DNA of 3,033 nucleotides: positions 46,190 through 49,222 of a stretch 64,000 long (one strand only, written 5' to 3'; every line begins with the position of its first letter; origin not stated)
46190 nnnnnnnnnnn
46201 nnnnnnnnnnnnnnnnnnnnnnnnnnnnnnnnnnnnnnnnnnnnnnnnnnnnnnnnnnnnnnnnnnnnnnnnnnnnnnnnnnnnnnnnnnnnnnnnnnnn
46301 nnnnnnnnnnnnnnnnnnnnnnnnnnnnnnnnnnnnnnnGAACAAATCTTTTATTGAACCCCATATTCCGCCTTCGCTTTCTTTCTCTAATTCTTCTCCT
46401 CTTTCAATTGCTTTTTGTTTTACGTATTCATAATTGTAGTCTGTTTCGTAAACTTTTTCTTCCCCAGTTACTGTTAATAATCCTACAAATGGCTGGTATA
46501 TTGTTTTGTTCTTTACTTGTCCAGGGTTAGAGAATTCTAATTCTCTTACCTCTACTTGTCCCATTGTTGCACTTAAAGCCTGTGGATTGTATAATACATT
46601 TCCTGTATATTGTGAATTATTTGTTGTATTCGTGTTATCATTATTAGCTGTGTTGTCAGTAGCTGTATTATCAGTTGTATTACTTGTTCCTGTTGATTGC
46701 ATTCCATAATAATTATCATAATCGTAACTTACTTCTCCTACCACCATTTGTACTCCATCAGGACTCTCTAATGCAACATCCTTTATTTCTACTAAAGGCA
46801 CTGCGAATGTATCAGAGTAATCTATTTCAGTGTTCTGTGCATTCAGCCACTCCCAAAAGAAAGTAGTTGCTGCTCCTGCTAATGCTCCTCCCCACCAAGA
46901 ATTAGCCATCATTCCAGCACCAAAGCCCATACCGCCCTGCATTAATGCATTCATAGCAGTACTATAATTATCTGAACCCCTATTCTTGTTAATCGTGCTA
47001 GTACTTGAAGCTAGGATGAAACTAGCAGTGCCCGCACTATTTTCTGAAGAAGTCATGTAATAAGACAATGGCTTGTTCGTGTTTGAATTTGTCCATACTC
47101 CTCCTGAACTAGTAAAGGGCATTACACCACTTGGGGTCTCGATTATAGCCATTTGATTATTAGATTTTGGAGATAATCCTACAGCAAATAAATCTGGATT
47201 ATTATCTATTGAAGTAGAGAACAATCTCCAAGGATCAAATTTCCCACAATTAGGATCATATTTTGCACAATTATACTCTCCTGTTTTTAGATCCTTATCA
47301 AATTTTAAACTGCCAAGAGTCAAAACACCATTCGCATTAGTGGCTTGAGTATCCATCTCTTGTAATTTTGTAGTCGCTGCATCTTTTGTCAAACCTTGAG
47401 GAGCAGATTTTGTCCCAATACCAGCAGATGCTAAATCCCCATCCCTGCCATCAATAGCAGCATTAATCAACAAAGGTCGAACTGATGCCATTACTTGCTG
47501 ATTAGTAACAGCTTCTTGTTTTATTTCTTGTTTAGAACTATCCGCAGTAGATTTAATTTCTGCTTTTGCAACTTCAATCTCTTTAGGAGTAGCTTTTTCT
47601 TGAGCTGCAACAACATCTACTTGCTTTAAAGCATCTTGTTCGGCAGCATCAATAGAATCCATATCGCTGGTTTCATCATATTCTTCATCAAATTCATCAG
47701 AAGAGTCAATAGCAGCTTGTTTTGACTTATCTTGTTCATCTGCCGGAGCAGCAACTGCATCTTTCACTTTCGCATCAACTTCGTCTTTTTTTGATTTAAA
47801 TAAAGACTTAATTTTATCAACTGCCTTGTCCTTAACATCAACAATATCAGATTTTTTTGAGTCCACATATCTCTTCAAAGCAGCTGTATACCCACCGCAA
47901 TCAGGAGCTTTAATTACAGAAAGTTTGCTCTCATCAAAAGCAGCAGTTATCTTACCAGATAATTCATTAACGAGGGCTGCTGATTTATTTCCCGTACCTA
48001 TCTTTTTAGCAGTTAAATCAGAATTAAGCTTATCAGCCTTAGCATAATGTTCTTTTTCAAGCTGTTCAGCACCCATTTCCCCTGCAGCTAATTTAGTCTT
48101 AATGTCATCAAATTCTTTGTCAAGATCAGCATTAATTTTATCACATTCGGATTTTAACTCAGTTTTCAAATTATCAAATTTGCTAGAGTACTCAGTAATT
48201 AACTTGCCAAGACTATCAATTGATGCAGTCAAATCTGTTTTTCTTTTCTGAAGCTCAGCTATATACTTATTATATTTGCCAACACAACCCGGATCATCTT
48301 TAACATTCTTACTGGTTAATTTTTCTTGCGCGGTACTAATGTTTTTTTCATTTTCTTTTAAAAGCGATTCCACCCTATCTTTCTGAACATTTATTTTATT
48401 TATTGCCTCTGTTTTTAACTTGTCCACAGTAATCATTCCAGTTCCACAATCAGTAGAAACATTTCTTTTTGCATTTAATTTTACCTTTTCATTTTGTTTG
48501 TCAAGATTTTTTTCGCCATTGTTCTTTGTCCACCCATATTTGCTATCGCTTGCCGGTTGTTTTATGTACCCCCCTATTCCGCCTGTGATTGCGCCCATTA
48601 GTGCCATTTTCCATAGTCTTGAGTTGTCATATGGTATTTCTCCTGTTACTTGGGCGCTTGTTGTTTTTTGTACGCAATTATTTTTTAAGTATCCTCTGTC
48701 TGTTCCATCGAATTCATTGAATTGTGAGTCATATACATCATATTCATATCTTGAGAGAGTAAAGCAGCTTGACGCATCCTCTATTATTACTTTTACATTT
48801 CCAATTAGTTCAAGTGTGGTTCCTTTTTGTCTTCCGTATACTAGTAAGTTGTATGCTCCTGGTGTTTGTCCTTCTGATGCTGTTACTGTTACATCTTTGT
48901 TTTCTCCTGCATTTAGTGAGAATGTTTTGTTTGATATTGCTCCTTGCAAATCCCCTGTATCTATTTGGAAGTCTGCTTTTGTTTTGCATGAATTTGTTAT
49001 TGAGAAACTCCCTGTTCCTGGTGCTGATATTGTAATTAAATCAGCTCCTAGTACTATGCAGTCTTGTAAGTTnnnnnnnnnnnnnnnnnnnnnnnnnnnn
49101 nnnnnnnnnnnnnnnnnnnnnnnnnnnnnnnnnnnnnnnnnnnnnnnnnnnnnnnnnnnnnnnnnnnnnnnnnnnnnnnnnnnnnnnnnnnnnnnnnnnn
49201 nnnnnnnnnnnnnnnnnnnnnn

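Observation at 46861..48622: Hypervariable central module bracketed by Gly-zipper-like hydrophobic segments in the giants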

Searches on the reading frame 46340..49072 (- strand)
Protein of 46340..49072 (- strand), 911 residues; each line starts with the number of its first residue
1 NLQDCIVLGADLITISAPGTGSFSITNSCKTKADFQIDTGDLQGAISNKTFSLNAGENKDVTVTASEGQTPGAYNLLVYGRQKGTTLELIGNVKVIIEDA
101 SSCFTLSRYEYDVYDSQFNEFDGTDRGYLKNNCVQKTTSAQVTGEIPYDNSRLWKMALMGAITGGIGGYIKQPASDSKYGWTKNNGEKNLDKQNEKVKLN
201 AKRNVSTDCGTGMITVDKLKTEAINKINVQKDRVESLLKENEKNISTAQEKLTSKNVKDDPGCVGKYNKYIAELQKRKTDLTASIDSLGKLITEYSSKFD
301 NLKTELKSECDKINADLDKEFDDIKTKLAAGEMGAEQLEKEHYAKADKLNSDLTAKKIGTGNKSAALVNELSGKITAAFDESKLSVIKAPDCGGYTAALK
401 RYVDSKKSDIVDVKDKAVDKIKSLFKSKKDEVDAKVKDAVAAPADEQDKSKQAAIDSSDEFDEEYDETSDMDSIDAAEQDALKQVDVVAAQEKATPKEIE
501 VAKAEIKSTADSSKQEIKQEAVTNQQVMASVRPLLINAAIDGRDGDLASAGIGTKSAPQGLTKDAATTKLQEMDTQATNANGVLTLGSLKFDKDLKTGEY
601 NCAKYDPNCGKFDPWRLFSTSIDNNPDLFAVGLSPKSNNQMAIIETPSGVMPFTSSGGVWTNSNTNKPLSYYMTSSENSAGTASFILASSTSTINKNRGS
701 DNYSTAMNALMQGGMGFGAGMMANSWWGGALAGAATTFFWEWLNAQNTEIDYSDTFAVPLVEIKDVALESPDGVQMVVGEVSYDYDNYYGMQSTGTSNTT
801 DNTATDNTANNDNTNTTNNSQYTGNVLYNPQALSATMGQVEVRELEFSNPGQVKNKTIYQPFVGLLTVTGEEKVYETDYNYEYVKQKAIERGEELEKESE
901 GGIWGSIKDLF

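Call 36: predict_structure(alignment_id=A1)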
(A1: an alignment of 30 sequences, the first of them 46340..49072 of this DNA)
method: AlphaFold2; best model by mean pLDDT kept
length: 911 residues; sequences in the alignment: 30
mean_pLDDT: 59.3   pTM: 0.35
mean pLDDT of the five models: 59.3, 58.3, 58.3, 56.7, 53.9
residues with pLDDT >= 90: 119; 70-90: 273; 50-70: 115; < 50: 404
segments of 3 or more residues with pLDDT < 50: 163-188, 394-411, 438-661, 666-734, 787-835, 897-911
pLDDT, mean of each block of 10 residues (from residue 1): 86 91 94 92 84 94 89 92 90 90 87 71 82 79 73 59 45 39 44 68 74 79 84 88 89 82 86 90 90 90 88 82 75 62 68 73 78 77 67 52 45 54 61 52 36 33 31 31 30 31 29 27 24 23 23 25 29 29 30 38 42 33 28 26 32 41 46 28 28 30 37 38 41 52 64 75 89 89 62 35 36 36 37 54 90 83 88 79 79 52 41 35
secondary structure, 60 per line:
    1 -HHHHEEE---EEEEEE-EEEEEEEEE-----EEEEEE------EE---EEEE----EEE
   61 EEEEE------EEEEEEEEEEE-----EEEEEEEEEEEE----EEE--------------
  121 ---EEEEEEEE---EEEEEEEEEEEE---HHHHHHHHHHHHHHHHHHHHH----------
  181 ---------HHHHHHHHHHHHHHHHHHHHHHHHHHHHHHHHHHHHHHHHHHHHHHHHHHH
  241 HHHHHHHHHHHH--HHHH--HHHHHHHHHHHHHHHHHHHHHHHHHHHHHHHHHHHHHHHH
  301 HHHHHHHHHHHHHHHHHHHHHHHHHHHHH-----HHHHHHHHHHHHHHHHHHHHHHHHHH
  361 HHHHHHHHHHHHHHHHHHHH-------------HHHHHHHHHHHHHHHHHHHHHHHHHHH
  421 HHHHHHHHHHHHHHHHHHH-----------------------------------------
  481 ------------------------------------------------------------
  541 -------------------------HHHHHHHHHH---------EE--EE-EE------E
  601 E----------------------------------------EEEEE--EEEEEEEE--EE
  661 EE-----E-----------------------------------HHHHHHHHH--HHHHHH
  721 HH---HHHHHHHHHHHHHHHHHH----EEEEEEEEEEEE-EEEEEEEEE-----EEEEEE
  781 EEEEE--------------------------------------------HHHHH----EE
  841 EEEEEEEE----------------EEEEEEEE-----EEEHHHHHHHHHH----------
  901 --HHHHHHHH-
elements in order (helices of 4 or more, strands of 3 or more residues): H2-5 E6-8 E12-17 E19-27 E33-38 E50-53 E58-65 E72-82 E88-99 E104-106 E124-131 E135-146 H150-170 H190-252 H255-258 H261-329 H335-380 H394-439 H566-575 E642-646 E649-656 E659-662 H704-712 H715-722 H726-743 E748-759 E761-769 E775-785 H830-834 E839-848 E865-872 E878-880 H881-890 H903-910

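Call 40: fold_search(model_id=the predicted structure, library=pdb)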
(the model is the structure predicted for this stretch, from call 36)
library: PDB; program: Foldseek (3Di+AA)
matches with E <= 10: 1531; with E <= 0.001: 59
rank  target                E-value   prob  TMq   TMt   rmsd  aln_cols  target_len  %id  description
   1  7sqc_F0               2.4e-06  1.00  0.10  0.26  18.3       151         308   14  Ciliary C1 central pair apparatus isolated from Chlamydomonas reinhardtii (released 2022-04-13)
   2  3dsn_A                4.5e-06  1.00  0.11  0.43  13.7       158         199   10  Crystal structure of the complex of the Caf1M chaperone with the mini-fiber of two Caf1 subunits (Caf1:Caf1), carrying (released 2009-07-14)
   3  4ayf_A                5.6e-06  1.00  0.11  0.45  13.2       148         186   14  Crystal structure of the complex of the Caf1M:Caf1 chaperone:subunit preassembly complex carrying the Tyr40Ala mutatio (released 2012-09-26)
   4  3dsn_D                6.9e-06  1.00  0.11  0.46  13.9       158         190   13  Crystal structure of the complex of the Caf1M chaperone with the mini-fiber of two Caf1 subunits (Caf1:Caf1), carrying (released 2009-07-14)
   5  3dos_A                6.9e-06  1.00  0.10  0.41  13.8       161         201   11  Crystal structure of the complex of the Caf1M chaperone with the mini-fiber of two Caf1 subunits (Caf1:Caf1), carrying (released 2009-07-14)
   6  7sqc_F1               6.9e-06  1.00  0.10  0.18  17.9       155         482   14  Ciliary C1 central pair apparatus isolated from Chlamydomonas reinhardtii (released 2022-04-13)
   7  9ijj_h                6.9e-06  1.00  0.09  0.06  18.3       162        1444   12  In situ structure of the central apparatus in mouse sperm axoneme. (released 2025-06-04)
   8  9fh8_H                8.2e-06  1.00  0.10  0.26  18.9       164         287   13  Crystal structure of the SPD-2 domain of Apis dorsata CEP192 (released 2025-03-26)
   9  4az8_A                1.1e-05  1.00  0.10  0.44  13.4       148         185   14  Crystal structure of the complex of the Caf1M:Caf1 chaperone:subunit preassembly complex carrying the KDKDTN insertion (released 2012-09-26)
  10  7som_D                1.6e-05  1.00  0.10  0.06  15.2       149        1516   15  Ciliary C2 central pair apparatus isolated from Chlamydomonas reinhardtii (released 2022-04-13)
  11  2qsv                  1.9e-05  1.00  0.11  0.36  13.1       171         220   12  Crystal structure of protein of unknown function from Porphyromonas gingivalis W83 (released 2007-09-25)
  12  7sqc_2B               2.0e-05  1.00  0.09  0.11  17.3       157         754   15  Ciliary C1 central pair apparatus isolated from Chlamydomonas reinhardtii (released 2022-04-13)
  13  9ijj_E                3.0e-05  1.00  0.10  0.17  14.3       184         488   11  In situ structure of the central apparatus in mouse sperm axoneme. (released 2025-06-04)
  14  1m1s                  3.2e-05  1.00  0.10  0.68   3.5       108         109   12  Structure of WR4, a C.elegans MSP family member (released 2003-07-29)
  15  3dos_D                3.2e-05  1.00  0.10  0.42  13.3       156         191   10  Crystal structure of the complex of the Caf1M chaperone with the mini-fiber of two Caf1 subunits (Caf1:Caf1), carrying (released 2009-07-14)
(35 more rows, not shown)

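Call 70: fold_search(model_id=the predicted structure, library=viral)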
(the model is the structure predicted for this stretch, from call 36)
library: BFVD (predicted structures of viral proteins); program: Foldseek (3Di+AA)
matches with E <= 10: 545; with E <= 0.001: 11
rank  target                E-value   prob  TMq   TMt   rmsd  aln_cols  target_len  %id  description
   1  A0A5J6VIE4            1.9e-05  1.00  0.10  0.09  26.9       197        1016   12  Uncharacterized protein [Megaviridae environmental sample]
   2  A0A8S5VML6            4.6e-05  1.00  0.10  0.60   3.8       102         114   24  (no name in the UniProt tables at hand)
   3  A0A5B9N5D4            5.4e-05  1.00  0.09  0.16  17.8       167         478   14  Putative tail fiber protein [Stenotrophomonas phage Pokken]
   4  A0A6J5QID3            1.3e-04  0.92  0.08  0.12  54.6       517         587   16  Uncharacterized protein [uncultured Caudovirales phage]
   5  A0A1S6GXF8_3          1.4e-04  0.96  0.08  0.06  54.3       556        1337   13  Replicase polyprotein 1ab [yellow head virus type 8]
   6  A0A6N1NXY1            1.5e-04  1.00  0.09  0.08  17.4       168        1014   12  DUF11 domain-containing protein [Tupanvirus soda lake]
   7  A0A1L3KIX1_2          2.5e-04  0.63  0.07  0.05  56.4       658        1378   13  (no name in the UniProt tables at hand)
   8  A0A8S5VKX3            3.5e-04  1.00  0.09  0.52   2.5       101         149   21  (no name in the UniProt tables at hand)
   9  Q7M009                4.9e-04  0.93  0.12  0.11  37.6       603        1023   12  Major acidic nuclear protein/transactivator protein complex [Simian cytomegalovirus (strain Colburn)]
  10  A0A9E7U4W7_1          6.8e-04  0.47  0.07  0.06  54.0       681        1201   12  Tape measure protein [Gordonia phage OtterstedtS21]
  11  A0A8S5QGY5            7.5e-04  1.00  0.09  0.23  15.6       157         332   11  BACON domain-containing protein [Myoviridae sp. ctgpD8]
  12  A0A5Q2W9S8            1.0e-03  0.92  0.09  0.18  40.6       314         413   13  (no name in the UniProt tables at hand)
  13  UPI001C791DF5         1.4e-03  0.44  0.07  0.07  46.6       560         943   11  (no name look-up for this kind of identifier)
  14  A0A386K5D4            1.8e-03  1.00  0.08  0.06  13.3       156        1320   17  Uncharacterized protein [Dickeya phage vB_DsoM_JA11]
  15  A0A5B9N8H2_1          2.3e-03  0.35  0.08  0.06  46.0       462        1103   11  (no name in the UniProt tables at hand)
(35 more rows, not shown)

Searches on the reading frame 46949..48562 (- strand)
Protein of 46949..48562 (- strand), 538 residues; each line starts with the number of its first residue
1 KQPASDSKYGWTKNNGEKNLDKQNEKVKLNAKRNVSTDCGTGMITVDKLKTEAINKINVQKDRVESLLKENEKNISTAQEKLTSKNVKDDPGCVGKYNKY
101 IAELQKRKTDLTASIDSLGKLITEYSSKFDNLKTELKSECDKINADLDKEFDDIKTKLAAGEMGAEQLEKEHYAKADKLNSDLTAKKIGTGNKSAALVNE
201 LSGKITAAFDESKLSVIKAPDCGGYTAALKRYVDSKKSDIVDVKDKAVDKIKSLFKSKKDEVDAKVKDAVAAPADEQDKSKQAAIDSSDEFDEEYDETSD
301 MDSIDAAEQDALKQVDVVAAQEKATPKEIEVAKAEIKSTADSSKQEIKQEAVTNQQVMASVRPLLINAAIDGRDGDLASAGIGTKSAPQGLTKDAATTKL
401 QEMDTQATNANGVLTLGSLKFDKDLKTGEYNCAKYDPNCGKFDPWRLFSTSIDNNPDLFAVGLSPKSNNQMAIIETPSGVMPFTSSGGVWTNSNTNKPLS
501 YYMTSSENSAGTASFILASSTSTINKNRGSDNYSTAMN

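Call 29: search_solved_structures(query=window:46949-48562:-, max_evalue=1)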
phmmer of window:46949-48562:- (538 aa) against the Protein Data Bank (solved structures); distinct sequences matched with E-value up to 1: 0.

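Call 32: search_protein_families(library=pfam, max_evalue=0.01, proteins=[window:46958-48562:-])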
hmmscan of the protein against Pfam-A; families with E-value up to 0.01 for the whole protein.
seq(535 aa): 0 families
